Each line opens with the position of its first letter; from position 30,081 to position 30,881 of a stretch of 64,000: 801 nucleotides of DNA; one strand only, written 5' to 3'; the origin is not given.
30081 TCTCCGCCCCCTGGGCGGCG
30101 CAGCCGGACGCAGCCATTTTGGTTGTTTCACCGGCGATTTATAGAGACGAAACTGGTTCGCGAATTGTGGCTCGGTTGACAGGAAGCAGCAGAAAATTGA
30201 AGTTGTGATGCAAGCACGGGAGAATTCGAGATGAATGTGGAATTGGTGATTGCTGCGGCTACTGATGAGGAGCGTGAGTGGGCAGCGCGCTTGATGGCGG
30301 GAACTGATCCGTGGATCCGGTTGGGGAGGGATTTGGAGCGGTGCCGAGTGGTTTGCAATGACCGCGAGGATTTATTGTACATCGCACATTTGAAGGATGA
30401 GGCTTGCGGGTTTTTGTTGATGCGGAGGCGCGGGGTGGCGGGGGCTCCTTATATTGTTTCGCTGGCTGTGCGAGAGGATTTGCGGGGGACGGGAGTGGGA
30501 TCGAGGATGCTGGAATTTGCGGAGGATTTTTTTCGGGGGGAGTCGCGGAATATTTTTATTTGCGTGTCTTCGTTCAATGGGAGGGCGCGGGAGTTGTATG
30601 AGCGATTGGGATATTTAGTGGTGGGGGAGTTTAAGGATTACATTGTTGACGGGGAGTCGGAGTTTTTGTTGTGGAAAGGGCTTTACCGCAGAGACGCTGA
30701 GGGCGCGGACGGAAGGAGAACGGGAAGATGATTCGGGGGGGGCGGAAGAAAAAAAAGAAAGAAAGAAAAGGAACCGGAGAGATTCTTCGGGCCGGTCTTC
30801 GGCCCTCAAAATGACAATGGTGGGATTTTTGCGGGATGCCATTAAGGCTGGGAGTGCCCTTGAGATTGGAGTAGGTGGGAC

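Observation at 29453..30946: Low-GC, compositionally atypical island with a foreign-looking GNAT gene, a non-coding stretch of about 780 nt and a polypurine tract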

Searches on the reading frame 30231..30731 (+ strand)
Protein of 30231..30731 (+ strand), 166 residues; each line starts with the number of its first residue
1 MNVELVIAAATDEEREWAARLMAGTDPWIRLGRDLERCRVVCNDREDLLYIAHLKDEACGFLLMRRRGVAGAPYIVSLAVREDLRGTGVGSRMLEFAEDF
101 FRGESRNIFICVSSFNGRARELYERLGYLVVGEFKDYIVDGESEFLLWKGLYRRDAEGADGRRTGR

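Call 8: search_protein_families(library=pfam, proteins=[window:30231-30731:+], max_evalue=0.1)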
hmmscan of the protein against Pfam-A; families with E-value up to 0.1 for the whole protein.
window:30231-30731:+ (166 aa): 7 families
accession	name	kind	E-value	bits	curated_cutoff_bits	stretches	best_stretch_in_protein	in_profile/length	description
PF00583.31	Acetyltransf_1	-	2.4e-13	50.8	20.7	1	39-128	27-116/116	Acetyltransferase (GNAT) family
PF13508.13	Acetyltransf_7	-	4.7e-11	43.3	27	1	48-128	4-82/84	Acetyltransferase (GNAT) domain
PF13673.13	Acetyltransf_10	-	2.4e-10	40.9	23.6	1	41-133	25-112/128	Acetyltransferase (GNAT) domain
PF08445.16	FR47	-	1.3e-05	25.5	22.1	1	74-130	23-79/86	FR47-like protein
PF13420.13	Acetyltransf_4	-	4.4e-05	24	24.3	1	75-143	78-149/155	Acetyltransferase (GNAT) domain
PF14542.12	Acetyltransf_CG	-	0.063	13.8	30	0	74-108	26-60/80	GCN5-related N-acetyl-transferase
PF13302.13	Acetyltransf_3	-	0.088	13.9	25.4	0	42-128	48-137/138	Acetyltransferase (GNAT) domain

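Call 10: find_encoding_contigs(protein=window:30231-30731:+, flank=10000, max_places=10)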
Protein window:30231-30731:+ (166 aa): no gene with exactly this product is on record in the collection.

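Call 11: find_homologous_proteins(query=window:30231-30728:+)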
Query window:30231-30728:+ (166 aa): 154 proteins with E <= 0.001 among 457 candidates; the best 120 are listed.
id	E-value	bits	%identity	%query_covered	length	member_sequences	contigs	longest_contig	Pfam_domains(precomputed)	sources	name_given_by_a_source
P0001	3.2e-104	364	99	100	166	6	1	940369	PF13673.14,PF13508.14,PF08445.17,PF00583.32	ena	-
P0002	6.0e-91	320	90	98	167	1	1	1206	PF13673.14,PF13508.14,PF00583.32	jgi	jgi:[ribosomal protein S18]-alanine N-acetyltransferase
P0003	1.1e-81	290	87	90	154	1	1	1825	PF13673.14,PF13420.14,PF13508.14,PF08445.17,PF00583.32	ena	-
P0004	5.3e-80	285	80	89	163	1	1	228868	PF13673.14,PF13508.14,PF08445.17,PF00583.32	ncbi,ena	-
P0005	3.2e-77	276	83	91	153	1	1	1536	PF13673.14,PF13508.14,PF08445.17,PF00583.32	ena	-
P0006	1.8e-73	264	79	91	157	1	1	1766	PF13673.14,PF13508.14,PF08445.17,PF00583.32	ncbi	ncbi:MAG: GNAT family N-acetyltransferase [Candidatus Acidiferrales bacterium]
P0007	1.2e-69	251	75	91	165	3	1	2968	PF13673.14,PF13508.14,PF00583.32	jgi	jgi:ribosomal-protein-alanine N-acetyltransferase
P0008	3.2e-59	217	64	91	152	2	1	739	PF13673.14,PF13508.14,PF08445.17,PF00583.32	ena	-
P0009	2.8e-55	204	63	87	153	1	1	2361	PF13673.14,PF13508.14,PF08445.17,PF00583.32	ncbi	-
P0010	3.1e-55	204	63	87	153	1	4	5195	PF13673.14,PF13508.14,PF08445.17,PF00583.32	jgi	jgi:ribosomal-protein-alanine N-acetyltransferase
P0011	3.6e-55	204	60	91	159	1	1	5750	PF13673.14,PF13508.14,PF00583.32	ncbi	-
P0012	6.4e-55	203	60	91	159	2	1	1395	PF13673.14,PF13508.14,PF00583.32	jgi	jgi:ribosomal protein S18 acetylase RimI-like enzyme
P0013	2.3e-54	201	59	89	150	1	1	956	PF13673.14,PF13508.14,PF08445.17,PF00583.32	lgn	-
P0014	3.2e-54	201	61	87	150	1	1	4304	PF13673.14,PF13508.14,PF08445.17,PF00583.32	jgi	jgi:ribosomal protein S18 acetylase RimI-like enzyme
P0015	5.2e-54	200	59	89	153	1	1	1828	PF13673.14,PF13508.14,PF08445.17,PF00583.32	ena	-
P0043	9.7e-50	186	57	89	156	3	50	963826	PF13673.14,PF13508.14,PF08445.17,PF00583.32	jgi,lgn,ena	jgi:ribosomal protein S18 acetylase RimI-like enzyme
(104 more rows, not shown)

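Call 12: find_encoding_contigs(protein=P0001, flank=6000, max_places=3)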
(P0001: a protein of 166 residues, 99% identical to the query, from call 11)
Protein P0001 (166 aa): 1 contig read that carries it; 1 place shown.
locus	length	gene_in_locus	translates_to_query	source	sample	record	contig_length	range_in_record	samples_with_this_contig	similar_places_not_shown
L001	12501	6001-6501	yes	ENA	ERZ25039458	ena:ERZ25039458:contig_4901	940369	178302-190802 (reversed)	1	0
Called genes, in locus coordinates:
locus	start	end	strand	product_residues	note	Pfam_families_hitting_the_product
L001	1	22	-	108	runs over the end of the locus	PF07238:PilZ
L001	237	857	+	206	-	PF07238:PilZ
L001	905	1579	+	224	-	PF00561:Abhydrolase_1, PF12146:Hydrolase_4, PF12697:Abhydrolase_6, PF20408:Abhydrolase_11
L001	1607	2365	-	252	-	PF00248:Aldo_ket_red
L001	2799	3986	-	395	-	PF27096:UvrC_M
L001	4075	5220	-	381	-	PF02771:Acyl-CoA_dh_N, PF02770:Acyl-CoA_dh_M, PF00441:Acyl-CoA_dh_1, PF22924:ACOX_C_alpha1 (faint), PF08028:Acyl-CoA_dh_2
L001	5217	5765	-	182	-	-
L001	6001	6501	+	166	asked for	PF00583:Acetyltransf_1, PF13673:Acetyltransf_10, PF13508:Acetyltransf_7, PF08445:FR47 (weak)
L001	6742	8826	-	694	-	PF01145:Band_7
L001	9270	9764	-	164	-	PF01230:HIT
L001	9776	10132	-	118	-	PF18291:HU-HIG (weak), PF00216:Bac_DNA_binding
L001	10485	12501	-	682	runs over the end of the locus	PF17092:PCB_OB (faint), PF21710:Spt6_S1 (faint), PF00575:S1 (weak), PF00575:S1, PF23459:S1_RRP5 (weak), PF00575:S1, PF23459:S1_RRP5, PF00575:S1, +1 more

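Call 13: find_encoding_contigs(protein=P0004, flank=6000, max_places=3)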
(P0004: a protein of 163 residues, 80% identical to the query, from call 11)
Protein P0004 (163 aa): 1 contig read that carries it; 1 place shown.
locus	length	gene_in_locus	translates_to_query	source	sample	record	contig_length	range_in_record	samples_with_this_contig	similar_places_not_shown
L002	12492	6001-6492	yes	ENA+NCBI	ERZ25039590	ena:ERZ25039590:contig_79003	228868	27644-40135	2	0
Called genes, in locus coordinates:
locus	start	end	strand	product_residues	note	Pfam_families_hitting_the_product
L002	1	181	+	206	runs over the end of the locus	PF07238:PilZ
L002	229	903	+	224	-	PF12697:Abhydrolase_6, PF00561:Abhydrolase_1 (weak), PF12146:Hydrolase_4, PF20408:Abhydrolase_11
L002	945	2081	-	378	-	PF00248:Aldo_ket_red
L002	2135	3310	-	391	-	PF27096:UvrC_M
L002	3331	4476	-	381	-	PF02771:Acyl-CoA_dh_N, PF02770:Acyl-CoA_dh_M, PF00441:Acyl-CoA_dh_1, PF08028:Acyl-CoA_dh_2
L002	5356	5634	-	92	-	-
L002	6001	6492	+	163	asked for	PF00583:Acetyltransf_1, PF13673:Acetyltransf_10, PF13508:Acetyltransf_7, PF08445:FR47 (weak)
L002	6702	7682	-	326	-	PF01145:Band_7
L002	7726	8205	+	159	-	-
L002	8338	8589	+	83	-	-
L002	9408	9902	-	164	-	PF04677:CwfJ_C_1 (faint), PF01230:HIT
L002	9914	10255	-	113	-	PF18291:HU-HIG (weak), PF00216:Bac_DNA_binding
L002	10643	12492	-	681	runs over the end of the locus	PF17092:PCB_OB (faint), PF00575:S1 (weak), PF13509:S1_2 (faint), PF00575:S1, PF21710:Spt6_S1 (weak), PF00575:S1, PF23459:S1_RRP5, PF00575:S1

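Call 14: find_encoding_contigs(protein=P0043, flank=6000, max_places=3)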
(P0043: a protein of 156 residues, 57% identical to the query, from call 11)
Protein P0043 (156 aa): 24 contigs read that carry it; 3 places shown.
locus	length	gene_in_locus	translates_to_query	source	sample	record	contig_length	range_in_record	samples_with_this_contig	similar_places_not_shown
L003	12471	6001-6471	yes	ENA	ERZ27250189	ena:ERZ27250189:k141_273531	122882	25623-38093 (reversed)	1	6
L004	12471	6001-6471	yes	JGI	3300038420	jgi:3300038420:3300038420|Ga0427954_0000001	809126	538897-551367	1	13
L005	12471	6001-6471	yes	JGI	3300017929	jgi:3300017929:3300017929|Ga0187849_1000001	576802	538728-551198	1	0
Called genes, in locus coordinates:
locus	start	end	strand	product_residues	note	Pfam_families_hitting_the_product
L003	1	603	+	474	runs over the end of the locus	PF00072:Response_reg, PF00004:AAA (faint), PF00158:Sigma54_activat, PF14532:Sigma54_activ_2, PF01078:Mg_chelatase (faint), PF07728:AAA_5, PF25601:AAA_lid_14, PF02954:HTH_8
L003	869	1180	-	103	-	-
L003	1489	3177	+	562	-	PF05496:RuvB_N (weak), PF13177:DNA_pol3_delta2, PF13401:AAA_22, PF00004:AAA, PF13173:AAA_14 (weak), PF22608:DNAX_ATPase_lid, PF12169:DNA_pol3_gamma3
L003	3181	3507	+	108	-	PF02575:YbaB_DNA_bd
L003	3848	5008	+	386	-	-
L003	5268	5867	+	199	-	PF21176:RecR_HhH, PF02132:RecR_ZnF (weak), PF13662:Toprim_4, PF01751:Toprim, PF21175:RecR_C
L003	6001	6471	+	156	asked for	PF00583:Acetyltransf_1, PF13673:Acetyltransf_10, PF13508:Acetyltransf_7, PF08445:FR47 (weak)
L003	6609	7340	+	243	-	-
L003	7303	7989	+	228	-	-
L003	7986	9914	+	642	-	PF00664:ABC_membrane, PF00005:ABC_tran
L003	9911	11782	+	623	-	PF00664:ABC_membrane, PF00005:ABC_tran, PF02463:SMC_N (faint), PF13401:AAA_22 (weak)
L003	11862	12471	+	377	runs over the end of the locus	PF02684:LpxB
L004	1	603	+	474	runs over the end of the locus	PF00072:Response_reg, PF00004:AAA (faint), PF00158:Sigma54_activat, PF14532:Sigma54_activ_2, PF01078:Mg_chelatase (faint), PF07728:AAA_5, PF25601:AAA_lid_14, PF02954:HTH_8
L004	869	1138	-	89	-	-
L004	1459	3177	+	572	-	PF05496:RuvB_N (weak), PF13177:DNA_pol3_delta2, PF00004:AAA, PF13173:AAA_14 (weak), PF13401:AAA_22, PF22608:DNAX_ATPase_lid, PF12169:DNA_pol3_gamma3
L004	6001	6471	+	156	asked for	PF00583:Acetyltransf_1, PF13673:Acetyltransf_10, PF13508:Acetyltransf_7, PF08445:FR47 (weak)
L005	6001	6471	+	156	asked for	PF00583:Acetyltransf_1, PF13673:Acetyltransf_10, PF13508:Acetyltransf_7, PF08445:FR47 (weak)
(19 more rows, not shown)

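Call 16: find_related_loci(query=window:30231-30728:+, collection=genome_contigs, flank=8000)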
Query window:30231-30728:+ (166 aa) in genome_contigs; peptide patterns used: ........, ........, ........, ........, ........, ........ (x = any residue, [..] = any of these).
73 stretches matched a pattern, but none encodes a relative of the query by tblastn (E <= 1e-3).

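Call 18: find_related_loci(query=A1, collection=genome_contigs, flank=8000)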
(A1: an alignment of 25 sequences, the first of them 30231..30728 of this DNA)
Query A1 (166 aa) in genome_contigs; peptide patterns used: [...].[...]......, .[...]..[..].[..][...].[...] (x = any residue, [..] = any of these).
345 stretches matched a pattern; 313 encode a relative of the query (tblastn E <= 1e-3); the best 80 are kept; 80 distinct loci.
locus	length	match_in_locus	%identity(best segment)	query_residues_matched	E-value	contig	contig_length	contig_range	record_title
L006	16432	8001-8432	80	20-166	9e-75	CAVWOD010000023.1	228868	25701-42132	MAG: uncultured Acidobacteriota bacterium isolate MFD09286.bin.2.15 genome assembly, contig: contig_79003, whole genome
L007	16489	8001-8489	75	1-151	2e-74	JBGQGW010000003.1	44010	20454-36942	MAG: Terriglobia bacterium isolate OBJ2_061818_090_18 k141_1586254_length_44010_cov_14.6255, whole genome shotgun sequen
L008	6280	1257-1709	64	1-151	1e-62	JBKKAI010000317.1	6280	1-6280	MAG: Terriglobia bacterium isolate swi_bin.297 S1Ck127_16075809_flag_1_multi_6.0000_len_6280, whole genome shotgun seque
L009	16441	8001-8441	63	5-151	9e-62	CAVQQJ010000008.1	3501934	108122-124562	MAG: uncultured Bacteroidetes bacterium isolate MFD01476.bin.2.182 genome assembly, contig: contig_26507, whole genome s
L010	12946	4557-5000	62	4-151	4e-59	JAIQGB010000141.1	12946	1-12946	MAG: Terriglobia bacterium isolate SRVP_28 SRVP18_hole-7m-from-trench_1_20cm_scaffold_4281, whole genome shotgun sequenc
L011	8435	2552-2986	61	7-151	6e-57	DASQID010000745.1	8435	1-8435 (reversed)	MAG TPA_asm: Acidobacteriota bacterium isolate SMAG_U11850 k141_998799, whole genome shotgun sequence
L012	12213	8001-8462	57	1-155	4e-57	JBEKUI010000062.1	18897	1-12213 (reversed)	MAG: Terriglobia bacterium isolate SPRUCE 578 SPRUCE_578_62, whole genome shotgun sequence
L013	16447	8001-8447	59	5-153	6e-55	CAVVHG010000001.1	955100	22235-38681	MAG: uncultured Acidobacteriota bacterium isolate MFD02979.bin.1.139 genome assembly, contig: contig_14737, whole genome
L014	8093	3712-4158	58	5-153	5e-54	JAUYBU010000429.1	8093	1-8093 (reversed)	MAG: Bryobacterales bacterium isolate C20_concoct.bin.137 C20_k141_327794, whole genome shotgun sequence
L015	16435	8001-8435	58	7-151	4e-54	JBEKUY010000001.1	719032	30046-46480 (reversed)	MAG: Candidatus Acidiferrales bacterium isolate SPRUCE 592 SPRUCE_592_1, whole genome shotgun sequence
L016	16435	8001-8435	56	7-151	1e-53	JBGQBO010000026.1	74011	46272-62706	MAG: Terriglobia bacterium isolate OBJ2_061818_110_62 k141_1881232_length_74011_cov_13.9984, whole genome shotgun sequen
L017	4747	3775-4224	56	2-151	3e-53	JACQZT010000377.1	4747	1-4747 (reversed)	MAG: Acidobacteria bacterium isolate NC_groundwater_1574_Pr3_B-0.1um_66_12 SR-2_scaffold_141_3049948, whole genome shotg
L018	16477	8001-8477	53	1-159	4e-53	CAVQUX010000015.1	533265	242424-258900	MAG: uncultured Acidobacteriota bacterium isolate MFD10007.bin.1.37 genome assembly, contig: contig_31187, whole genome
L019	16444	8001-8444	55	2-149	1e-52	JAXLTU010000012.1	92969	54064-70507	MAG: Bacteroidales bacterium isolate STL-BAC12 C4.77.fa-12, whole genome shotgun sequence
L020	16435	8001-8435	56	7-151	4e-52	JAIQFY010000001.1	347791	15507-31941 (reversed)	MAG: Terriglobia bacterium isolate SRVP_39 SRVP18_hole-7m-from-trench_1_20cm_scaffold_10, whole genome shotgun sequence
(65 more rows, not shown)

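Call 27: find_related_loci(query=window:30231-30728:+, collection=metagenome_contigs, flank=5000)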
Query window:30231-30728:+ (166 aa) in metagenome_contigs; peptide patterns used: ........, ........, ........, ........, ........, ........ (x = any residue, [..] = any of these).
127 stretches matched a pattern, but none encodes a relative of the query by tblastn (E <= 1e-3).

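Call 29: find_related_loci(query=A2, collection=metagenome_contigs, flank=5000)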
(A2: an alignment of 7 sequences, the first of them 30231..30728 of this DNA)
Query A2 (166 aa) in metagenome_contigs; peptide patterns used: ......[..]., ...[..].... (x = any residue, [..] = any of these).
275 stretches matched a pattern; 58 encode a relative of the query (tblastn E <= 1e-3); 58 distinct loci.
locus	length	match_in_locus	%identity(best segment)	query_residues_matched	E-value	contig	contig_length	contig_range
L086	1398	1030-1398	83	1-123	9e-68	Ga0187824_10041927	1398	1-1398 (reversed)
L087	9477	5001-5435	61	7-151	4e-60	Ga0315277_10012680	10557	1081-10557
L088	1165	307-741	60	7-151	1e-63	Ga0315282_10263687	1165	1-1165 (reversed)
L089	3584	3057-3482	63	3-144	3e-57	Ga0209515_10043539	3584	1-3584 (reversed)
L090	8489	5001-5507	54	1-161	8e-56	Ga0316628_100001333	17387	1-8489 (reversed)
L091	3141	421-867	58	3-151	9e-55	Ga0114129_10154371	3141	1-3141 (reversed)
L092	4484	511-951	56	7-153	1e-52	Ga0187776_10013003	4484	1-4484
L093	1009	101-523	56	7-146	8e-56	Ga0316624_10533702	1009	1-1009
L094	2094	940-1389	51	1-151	2e-51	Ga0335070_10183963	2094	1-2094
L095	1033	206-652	54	5-153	9e-54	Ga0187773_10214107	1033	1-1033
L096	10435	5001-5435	55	7-151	2e-50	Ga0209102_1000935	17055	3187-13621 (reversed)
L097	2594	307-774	54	5-161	3e-50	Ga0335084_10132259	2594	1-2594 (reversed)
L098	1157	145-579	55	7-151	5e-52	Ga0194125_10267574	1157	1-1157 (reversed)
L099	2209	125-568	55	4-151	3e-49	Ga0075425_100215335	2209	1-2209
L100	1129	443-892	53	4-153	2e-50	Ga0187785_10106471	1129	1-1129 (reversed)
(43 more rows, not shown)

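Call 30: find_encoding_contigs(protein=P0007, flank=3000, max_places=2)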
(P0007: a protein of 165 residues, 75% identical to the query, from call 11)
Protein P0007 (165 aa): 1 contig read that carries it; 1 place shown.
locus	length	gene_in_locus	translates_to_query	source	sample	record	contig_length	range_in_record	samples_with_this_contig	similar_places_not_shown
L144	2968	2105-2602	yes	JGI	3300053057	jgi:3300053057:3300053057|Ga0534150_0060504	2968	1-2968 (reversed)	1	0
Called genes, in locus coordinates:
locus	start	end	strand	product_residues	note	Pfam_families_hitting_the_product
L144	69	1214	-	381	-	PF02771:Acyl-CoA_dh_N, PF02770:Acyl-CoA_dh_M, PF00441:Acyl-CoA_dh_1, PF08028:Acyl-CoA_dh_2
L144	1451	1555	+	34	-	-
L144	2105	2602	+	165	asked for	PF00583:Acetyltransf_1, PF13508:Acetyltransf_7, PF13673:Acetyltransf_10 (weak)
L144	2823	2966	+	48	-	?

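Call 31: find_encoding_contigs(protein=P0003, flank=3000, max_places=2)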
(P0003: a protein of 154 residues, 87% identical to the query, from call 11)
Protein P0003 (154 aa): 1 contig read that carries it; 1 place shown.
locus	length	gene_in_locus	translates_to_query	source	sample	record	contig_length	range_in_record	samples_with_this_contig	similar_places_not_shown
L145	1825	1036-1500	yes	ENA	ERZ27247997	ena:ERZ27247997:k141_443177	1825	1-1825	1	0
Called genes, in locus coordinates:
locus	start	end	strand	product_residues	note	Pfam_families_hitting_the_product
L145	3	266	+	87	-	?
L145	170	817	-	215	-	-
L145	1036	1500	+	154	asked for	PF00583:Acetyltransf_1, PF13673:Acetyltransf_10, PF13508:Acetyltransf_7, PF08445:FR47 (weak), PF13420:Acetyltransf_4 (weak)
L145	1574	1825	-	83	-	?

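Call 32: find_encoding_contigs(protein=P0006, flank=3000, max_places=2)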
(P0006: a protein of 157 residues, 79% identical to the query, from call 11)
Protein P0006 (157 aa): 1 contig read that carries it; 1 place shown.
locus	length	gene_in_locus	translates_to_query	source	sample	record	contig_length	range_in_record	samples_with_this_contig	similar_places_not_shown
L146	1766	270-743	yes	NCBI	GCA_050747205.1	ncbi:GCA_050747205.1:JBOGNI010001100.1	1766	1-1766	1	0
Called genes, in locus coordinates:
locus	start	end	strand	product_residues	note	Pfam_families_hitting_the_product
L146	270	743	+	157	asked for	PF00583:Acetyltransf_1, PF13673:Acetyltransf_10 (weak), PF13508:Acetyltransf_7, PF08445:FR47 (weak)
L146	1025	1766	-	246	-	PF01145:Band_7 (faint)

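Call 33: find_encoding_contigs(protein=P0005, flank=3000, max_places=2)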
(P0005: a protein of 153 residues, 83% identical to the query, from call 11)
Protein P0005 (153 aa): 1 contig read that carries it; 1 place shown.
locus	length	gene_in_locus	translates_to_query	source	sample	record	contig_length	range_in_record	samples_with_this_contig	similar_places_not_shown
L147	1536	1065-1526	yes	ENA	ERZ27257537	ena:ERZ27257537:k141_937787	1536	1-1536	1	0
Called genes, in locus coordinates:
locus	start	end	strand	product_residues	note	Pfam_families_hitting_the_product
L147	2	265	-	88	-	?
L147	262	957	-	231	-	-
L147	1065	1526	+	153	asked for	PF00583:Acetyltransf_1, PF13673:Acetyltransf_10, PF13508:Acetyltransf_7, PF08445:FR47 (weak)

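Call 41: search_protein_families(library=ncbifam, proteins=[window:30231-30731:+], max_evalue=0.01)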
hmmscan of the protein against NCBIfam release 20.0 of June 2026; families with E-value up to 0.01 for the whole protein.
window:30231-30731:+ (166 aa): 7 families
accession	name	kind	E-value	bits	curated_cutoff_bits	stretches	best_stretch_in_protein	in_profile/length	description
TIGR01575.1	rimI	equivalog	1.6e-09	38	86.4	1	48-142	33-126/132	ribosomal protein S18-alanine N-acetyltransferase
NF002959.0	PRK03624.1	equivalog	1.2e-07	31.6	124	1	25-129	30-130/147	GNAT family acetyltransferase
NF040503.1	resist_ArsN1a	equivalog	0.00017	21.4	170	1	76-141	80-147/159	arsinothricin resistance N-acetyltransferase ArsN1 family A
TIGR03585.1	PseH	equivalog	0.0022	18.1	93.1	1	83-140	87-145/156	UDP-4-amino-4,6-dideoxy-N-acetyl-beta-L-altrosamine N-acetyltransferase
NF000042.1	AAC_2p_Id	exception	0.0027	17.2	400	1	72-129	102-156/210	aminoglycoside N-acetyltransferase AAC(2')-Id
NF000034.1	AAC_2p_Ic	exception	0.0046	16.7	375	1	69-129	75-132/181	aminoglycoside N-acetyltransferase AAC(2')-Ic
NF000010.1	AAC_2p_Ib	exception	0.0072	15.9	400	1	66-129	82-142/195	aminoglycoside N-acetyltransferase AAC(2')-Ib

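Call 42: search_solved_structures(query=A1, max_evalue=0.001)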
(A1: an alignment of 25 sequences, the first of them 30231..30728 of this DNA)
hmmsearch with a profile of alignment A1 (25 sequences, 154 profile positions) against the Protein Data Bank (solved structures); distinct sequences matched with E-value up to 0.001: 83 (the best 60 are shown).
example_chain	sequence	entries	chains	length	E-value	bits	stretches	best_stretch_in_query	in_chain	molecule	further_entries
6ag4_A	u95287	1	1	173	1.1e-09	41.2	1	75-152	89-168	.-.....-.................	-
4r3k_A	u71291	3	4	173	2.2e-09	40.2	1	74-152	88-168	Uncharacterized N-acetyltransferase SSO0209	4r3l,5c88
6ag5_A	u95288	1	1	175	2.6e-09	39.9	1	75-152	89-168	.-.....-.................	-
3pp9_A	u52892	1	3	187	3.5e-09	39.5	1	39-135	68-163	Putative streptothricin acetyltransferase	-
4lx9_A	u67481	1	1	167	4.9e-09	39.1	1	74-149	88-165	ARCHAEAL AMINO-TERMINAL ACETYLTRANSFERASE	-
2x7b_A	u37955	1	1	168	4.9e-09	39.1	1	74-149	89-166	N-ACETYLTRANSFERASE SSO0209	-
2ae6_A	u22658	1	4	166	7.6e-09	38.5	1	44-141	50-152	acetyltransferase, GNAT family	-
5c82_A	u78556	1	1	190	1.5e-08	37.5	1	44-132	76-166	Nourseothricin acetyltransferase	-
7l1k_A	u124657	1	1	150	3.8e-08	36.2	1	42-143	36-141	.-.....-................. 30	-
6yzz_A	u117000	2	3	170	1.4e-07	34.4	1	70-140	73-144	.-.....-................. 50 | Acyl-CoA N-acyltransferases (NAT) superfamily protein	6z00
1wwz_A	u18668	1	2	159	6.4e-07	32.2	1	43-133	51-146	hypothetical protein PH1933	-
4ua3_A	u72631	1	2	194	7.2e-07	32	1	42-127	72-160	Uncharacterized N-acetyltransferase C825.04c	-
7ypu_A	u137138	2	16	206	1.2e-06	31.3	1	43-133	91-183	Acetyltransferase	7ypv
7mx2_A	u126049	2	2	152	1.2e-06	31.3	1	39-145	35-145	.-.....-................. 30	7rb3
1u6m_A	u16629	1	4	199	2.1e-06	30.5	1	66-134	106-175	acetyltransferase, GNAT family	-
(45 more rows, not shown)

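Call 71: search_protein_families(library=pfam, proteins=[L007:8762-9694:+], max_evalue=0.01)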
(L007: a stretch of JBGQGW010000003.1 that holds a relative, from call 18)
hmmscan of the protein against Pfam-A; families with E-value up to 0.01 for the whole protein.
L007:8762-9694:+ (310 aa): 1 family
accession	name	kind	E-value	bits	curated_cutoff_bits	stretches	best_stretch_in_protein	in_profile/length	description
PF05014.21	Nuc_deoxyrib_tr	-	0.00059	20.4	28.8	1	193-265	30-101/117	Nucleoside 2-deoxyribosyltransferase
